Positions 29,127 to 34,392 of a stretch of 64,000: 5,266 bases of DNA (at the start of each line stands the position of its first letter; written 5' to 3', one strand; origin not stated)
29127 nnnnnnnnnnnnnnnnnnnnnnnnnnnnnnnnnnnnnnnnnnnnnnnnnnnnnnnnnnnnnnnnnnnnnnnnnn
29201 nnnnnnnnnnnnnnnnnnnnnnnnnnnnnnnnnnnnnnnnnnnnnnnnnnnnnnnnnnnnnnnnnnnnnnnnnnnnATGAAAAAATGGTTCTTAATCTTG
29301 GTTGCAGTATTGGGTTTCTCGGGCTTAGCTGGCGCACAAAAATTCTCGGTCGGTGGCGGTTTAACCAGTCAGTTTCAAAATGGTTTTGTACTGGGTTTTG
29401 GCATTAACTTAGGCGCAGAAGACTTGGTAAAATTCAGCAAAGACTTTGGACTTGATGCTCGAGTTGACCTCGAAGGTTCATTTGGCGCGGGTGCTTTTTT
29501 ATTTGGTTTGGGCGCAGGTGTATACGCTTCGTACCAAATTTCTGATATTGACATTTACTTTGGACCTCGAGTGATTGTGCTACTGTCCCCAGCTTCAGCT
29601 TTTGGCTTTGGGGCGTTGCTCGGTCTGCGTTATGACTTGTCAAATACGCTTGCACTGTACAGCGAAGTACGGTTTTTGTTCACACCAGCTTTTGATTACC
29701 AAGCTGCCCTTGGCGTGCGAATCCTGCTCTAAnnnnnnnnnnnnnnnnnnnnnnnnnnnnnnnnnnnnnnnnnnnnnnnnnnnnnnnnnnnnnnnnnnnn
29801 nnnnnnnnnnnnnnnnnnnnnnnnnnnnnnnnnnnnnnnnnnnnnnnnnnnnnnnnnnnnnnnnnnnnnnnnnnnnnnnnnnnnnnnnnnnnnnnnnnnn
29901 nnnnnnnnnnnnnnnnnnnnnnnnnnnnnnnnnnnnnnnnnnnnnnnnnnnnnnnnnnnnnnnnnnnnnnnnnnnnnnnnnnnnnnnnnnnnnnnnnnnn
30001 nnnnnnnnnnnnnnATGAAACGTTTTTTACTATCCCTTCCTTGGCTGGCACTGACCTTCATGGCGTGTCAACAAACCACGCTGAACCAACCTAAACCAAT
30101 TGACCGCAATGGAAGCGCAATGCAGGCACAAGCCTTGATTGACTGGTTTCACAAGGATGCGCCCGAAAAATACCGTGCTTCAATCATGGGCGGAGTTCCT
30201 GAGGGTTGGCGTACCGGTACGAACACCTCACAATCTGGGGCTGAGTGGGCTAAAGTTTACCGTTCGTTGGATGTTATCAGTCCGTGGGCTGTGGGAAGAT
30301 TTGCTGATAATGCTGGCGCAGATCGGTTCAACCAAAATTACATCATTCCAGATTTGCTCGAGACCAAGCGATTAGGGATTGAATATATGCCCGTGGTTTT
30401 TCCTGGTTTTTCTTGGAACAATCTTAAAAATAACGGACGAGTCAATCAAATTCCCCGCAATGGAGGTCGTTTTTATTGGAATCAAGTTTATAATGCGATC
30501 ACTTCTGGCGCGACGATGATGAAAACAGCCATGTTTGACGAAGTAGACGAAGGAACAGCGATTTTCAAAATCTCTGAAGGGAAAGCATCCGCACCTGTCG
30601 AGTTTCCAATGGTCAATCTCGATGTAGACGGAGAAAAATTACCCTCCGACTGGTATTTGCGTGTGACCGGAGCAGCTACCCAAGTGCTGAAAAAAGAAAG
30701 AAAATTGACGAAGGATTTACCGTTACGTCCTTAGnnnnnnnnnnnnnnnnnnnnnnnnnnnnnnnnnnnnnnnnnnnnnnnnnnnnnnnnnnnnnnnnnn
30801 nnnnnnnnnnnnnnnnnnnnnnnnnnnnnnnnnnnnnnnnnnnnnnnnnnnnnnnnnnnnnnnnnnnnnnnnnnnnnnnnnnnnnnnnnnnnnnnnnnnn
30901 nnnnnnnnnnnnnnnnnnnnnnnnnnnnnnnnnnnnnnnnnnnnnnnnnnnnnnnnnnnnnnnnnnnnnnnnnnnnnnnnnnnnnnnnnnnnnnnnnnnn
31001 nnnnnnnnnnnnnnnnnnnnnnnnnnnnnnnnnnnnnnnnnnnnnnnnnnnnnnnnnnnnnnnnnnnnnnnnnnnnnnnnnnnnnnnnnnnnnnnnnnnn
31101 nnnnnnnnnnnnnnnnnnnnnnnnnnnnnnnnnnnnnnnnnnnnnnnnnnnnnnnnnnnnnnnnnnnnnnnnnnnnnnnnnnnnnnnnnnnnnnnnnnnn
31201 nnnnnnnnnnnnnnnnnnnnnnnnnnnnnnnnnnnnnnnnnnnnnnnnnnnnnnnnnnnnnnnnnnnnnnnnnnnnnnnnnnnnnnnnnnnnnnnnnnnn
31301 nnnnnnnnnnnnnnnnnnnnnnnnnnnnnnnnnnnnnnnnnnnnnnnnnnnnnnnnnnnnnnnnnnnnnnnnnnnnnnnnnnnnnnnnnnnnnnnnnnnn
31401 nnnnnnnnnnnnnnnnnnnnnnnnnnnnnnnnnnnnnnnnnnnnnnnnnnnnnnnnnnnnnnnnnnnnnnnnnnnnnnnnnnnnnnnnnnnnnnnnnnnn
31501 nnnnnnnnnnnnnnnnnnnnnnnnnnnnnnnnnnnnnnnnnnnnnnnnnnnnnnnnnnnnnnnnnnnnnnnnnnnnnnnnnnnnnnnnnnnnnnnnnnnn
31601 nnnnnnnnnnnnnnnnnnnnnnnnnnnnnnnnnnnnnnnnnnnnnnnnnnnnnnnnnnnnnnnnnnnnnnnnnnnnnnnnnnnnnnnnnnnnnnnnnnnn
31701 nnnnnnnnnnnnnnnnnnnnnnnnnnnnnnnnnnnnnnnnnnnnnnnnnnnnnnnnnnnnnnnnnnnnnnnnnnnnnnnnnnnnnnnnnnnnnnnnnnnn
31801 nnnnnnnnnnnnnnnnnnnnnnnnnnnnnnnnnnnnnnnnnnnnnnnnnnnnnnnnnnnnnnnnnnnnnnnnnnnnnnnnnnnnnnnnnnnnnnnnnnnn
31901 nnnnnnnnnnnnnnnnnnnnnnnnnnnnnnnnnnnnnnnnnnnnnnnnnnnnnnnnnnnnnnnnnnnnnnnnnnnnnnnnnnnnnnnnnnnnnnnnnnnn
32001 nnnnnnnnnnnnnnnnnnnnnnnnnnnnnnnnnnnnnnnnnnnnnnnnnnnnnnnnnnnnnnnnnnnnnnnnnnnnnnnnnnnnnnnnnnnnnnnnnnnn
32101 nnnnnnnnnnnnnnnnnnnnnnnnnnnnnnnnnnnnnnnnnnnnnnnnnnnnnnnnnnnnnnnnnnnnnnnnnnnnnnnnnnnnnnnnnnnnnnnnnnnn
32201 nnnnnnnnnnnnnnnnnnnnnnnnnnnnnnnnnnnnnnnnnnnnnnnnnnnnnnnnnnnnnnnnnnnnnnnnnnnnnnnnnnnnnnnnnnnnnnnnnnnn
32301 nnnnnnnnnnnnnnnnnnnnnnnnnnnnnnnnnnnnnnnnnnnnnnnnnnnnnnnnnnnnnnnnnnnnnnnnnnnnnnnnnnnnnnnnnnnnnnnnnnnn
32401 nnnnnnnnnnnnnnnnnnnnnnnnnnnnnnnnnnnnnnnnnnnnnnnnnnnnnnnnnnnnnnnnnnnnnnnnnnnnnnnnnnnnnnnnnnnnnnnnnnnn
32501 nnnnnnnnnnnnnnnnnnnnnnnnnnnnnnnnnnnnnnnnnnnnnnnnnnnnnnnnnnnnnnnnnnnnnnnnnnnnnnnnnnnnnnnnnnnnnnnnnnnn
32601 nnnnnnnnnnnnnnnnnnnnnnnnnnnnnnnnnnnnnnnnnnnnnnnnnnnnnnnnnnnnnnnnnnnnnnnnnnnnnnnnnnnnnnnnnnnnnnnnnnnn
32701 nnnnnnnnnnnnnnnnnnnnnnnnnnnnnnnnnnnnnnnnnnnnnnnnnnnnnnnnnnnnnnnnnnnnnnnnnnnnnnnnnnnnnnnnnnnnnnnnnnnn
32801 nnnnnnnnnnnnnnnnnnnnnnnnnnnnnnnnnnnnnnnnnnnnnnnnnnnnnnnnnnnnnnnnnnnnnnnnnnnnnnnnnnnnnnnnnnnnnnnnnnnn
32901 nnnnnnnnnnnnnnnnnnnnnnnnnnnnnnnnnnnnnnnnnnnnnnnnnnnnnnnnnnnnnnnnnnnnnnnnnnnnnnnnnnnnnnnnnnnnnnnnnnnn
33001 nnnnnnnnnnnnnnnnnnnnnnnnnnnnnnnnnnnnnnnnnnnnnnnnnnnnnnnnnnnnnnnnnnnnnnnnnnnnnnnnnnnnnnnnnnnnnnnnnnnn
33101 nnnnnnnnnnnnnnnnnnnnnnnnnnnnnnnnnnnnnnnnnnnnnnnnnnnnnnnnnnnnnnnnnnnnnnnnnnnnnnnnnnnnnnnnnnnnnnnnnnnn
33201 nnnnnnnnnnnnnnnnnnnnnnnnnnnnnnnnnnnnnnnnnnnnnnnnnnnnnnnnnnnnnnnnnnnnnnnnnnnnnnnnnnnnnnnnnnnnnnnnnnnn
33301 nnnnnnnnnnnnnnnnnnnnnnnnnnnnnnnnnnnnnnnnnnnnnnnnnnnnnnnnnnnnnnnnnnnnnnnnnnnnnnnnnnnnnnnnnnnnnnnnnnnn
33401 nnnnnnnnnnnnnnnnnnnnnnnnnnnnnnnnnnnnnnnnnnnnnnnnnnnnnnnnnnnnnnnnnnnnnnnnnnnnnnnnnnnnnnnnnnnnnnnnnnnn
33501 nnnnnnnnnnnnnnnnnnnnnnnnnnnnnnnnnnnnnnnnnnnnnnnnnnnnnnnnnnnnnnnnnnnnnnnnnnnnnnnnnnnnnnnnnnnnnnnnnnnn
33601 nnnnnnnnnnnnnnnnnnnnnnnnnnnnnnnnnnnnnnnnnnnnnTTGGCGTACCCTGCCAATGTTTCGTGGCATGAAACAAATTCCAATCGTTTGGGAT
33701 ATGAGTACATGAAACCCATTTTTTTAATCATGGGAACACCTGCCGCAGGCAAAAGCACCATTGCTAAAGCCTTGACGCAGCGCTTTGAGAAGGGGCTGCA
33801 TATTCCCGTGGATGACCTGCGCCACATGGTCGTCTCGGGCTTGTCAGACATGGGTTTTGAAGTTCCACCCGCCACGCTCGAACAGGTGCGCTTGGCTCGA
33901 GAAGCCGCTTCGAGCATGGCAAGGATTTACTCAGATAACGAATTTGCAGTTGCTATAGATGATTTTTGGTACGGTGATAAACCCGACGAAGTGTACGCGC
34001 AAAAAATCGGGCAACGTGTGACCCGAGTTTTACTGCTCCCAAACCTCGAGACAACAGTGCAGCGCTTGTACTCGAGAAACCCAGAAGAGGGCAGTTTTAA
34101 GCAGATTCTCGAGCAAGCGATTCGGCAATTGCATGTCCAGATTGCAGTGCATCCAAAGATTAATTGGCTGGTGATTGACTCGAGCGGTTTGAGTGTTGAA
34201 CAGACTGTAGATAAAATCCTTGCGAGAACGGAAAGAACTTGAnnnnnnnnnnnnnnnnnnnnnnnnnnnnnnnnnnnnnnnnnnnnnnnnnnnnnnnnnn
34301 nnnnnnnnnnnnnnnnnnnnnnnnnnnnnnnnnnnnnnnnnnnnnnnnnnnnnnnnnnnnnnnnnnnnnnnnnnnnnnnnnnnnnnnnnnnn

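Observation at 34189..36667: CTCGAG-free islands mark the marR / ABM-like / GNAT segment as compositionally foreign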

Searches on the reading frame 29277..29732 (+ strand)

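Call 84: search_protein_families(library=pfam, proteins=[window:29277-29732:+], max_evalue=0.01)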
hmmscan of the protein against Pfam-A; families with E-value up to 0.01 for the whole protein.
window:29277-29732:+ (151 aa): 1 family
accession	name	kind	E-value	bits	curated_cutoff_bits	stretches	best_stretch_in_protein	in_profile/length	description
PF13505.12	OMP_b-brl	-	0.003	18.2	28.7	1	14-132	35-151/175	Outer membrane protein beta-barrel domain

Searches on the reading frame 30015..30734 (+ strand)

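Call 7: search_protein_families(library=pfam, proteins=[window:30015-30734:+], max_evalue=0.01)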
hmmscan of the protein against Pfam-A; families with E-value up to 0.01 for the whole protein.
window:30015-30734:+ (239 aa): 1 family
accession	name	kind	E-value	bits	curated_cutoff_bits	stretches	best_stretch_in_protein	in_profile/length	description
PF16317.11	Glyco_hydro_99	-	0.00026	20.7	33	1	119-219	240-333/341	Glycosyl hydrolase family 99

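Call 57: search_protein_families(library=ncbifam, proteins=[window:30015-30734:+], max_evalue=0.001)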
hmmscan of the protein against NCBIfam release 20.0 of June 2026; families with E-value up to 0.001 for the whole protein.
window:30015-30734:+ (239 aa): 0 families

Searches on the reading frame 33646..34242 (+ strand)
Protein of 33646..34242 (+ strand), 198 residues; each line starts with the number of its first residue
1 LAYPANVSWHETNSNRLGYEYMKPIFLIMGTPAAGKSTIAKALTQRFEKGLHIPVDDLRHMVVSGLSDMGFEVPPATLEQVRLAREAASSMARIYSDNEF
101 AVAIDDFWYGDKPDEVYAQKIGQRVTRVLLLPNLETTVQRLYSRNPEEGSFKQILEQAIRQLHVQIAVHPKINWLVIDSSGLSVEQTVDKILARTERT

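Call 7: search_protein_families(library=pfam, proteins=[window:33646-34242:+], max_evalue=0.01)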
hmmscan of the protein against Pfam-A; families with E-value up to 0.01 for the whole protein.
window:33646-34242:+ (198 aa): 9 families
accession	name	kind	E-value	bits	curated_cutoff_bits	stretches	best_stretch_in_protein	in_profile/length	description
PF13671.12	AAA_33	-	2.1e-05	25.3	27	1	26-162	2-136/143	AAA domain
PF07931.18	CPT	-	2.4e-05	24.7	22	1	25-120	3-102/172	Chloramphenicol phosphotransferase-like protein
PF13238.12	AAA_18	-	0.00015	22.7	29.4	1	27-147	2-114/128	AAA domain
PF13521.12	AAA_28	-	0.00025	21.7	27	1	27-167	3-154/164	AAA domain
PF08433.16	KTI12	-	0.00029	20.9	22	1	24-93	2-65/271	Chromatin associated protein KTI12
PF06414.18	Zeta_toxin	-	0.0018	18.2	22.3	1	25-61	18-57/199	Zeta toxin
PF20720.3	nSTAND3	-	0.0064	16.6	27.2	0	26-50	20-45/155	Novel STAND NTPase 3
PF00910.28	RNA_helicase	-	0.007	17.3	21.5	0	27-110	2-61/105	RNA helicase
PF13401.12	AAA_22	-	0.0099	16.6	27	0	24-113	6-33/130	AAA domain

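Call 57: search_protein_families(library=ncbifam, proteins=[window:33709-34242:+], max_evalue=0.001)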
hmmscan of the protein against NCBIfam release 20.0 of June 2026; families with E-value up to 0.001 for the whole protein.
window:33709-34242:+ (177 aa): 2 families
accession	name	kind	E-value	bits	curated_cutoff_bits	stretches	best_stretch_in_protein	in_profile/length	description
NF006743.0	PRK09270.1-2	equivalog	1.8e-05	23.9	227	1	5-49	31-76/217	nucleoside/nucleotide kinase family protein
TIGR03575.1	selen_PSTK_euk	equivalog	0.00047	19.5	382.35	0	6-28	3-25/340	L-seryl-tRNA(Sec) kinase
